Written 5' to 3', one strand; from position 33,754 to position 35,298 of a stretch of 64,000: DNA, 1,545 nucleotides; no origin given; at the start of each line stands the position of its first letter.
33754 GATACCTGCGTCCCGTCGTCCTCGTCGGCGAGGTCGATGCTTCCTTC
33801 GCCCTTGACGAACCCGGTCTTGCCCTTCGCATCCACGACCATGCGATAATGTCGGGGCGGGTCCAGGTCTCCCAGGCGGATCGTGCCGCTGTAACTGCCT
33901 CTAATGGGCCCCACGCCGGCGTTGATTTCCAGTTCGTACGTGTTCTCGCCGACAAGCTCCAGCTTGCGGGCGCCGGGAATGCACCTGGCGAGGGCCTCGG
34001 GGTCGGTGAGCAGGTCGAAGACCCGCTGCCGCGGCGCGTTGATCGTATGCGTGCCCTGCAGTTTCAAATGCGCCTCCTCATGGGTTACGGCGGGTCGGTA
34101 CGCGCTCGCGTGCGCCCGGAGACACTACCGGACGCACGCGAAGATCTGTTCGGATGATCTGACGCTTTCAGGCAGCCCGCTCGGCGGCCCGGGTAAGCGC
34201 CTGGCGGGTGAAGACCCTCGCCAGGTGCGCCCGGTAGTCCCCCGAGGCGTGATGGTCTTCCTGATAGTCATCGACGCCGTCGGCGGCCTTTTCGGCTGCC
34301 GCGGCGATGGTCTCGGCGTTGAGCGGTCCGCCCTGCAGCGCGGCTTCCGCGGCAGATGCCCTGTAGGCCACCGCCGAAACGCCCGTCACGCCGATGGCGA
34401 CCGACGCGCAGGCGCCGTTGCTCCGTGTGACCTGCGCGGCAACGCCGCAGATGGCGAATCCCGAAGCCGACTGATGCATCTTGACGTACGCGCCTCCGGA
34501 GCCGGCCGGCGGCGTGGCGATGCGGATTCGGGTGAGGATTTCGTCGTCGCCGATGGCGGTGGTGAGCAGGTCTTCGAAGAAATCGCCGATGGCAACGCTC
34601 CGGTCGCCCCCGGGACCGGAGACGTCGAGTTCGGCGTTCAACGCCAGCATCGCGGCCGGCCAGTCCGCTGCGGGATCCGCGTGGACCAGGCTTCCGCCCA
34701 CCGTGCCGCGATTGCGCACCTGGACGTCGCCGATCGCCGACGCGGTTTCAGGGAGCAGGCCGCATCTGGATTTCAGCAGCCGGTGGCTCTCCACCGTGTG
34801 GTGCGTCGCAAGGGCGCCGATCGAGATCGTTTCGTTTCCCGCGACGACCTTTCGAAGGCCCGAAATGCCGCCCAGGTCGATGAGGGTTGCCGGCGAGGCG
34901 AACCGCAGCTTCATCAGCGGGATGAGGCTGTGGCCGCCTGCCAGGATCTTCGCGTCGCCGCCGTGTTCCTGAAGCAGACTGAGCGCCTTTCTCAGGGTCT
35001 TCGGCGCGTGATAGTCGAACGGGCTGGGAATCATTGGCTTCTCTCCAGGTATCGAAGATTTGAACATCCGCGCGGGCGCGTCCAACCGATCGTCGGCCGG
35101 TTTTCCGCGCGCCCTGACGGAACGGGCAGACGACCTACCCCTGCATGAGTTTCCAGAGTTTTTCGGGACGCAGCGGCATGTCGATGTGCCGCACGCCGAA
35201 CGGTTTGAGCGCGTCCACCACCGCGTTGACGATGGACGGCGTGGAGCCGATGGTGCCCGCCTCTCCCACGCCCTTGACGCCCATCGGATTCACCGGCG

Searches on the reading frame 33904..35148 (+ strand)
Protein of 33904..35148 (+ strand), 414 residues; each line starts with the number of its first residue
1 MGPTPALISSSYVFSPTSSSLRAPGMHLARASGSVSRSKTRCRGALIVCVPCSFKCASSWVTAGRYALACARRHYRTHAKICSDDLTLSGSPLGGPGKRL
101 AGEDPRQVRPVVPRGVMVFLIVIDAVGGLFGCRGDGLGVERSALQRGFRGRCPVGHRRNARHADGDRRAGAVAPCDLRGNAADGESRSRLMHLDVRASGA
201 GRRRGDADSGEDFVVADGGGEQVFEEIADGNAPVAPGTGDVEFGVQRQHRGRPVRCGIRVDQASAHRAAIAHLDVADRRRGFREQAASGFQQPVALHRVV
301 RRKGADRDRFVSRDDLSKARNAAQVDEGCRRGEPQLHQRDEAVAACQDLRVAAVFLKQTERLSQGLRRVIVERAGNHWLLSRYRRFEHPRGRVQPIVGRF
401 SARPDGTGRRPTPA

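Call 29: find_encoding_contigs(protein=window:33904-35148:+, flank=3000, max_places=4)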
Protein window:33904-35148:+ (414 aa): no gene with exactly this product is on record in the collection.

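Call 30: search_protein_families(library=ncbifam, proteins=[window:33904-35148:+])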
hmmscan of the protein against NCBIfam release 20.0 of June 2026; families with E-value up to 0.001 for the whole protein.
window:33904-35148:+ (414 aa): 0 families
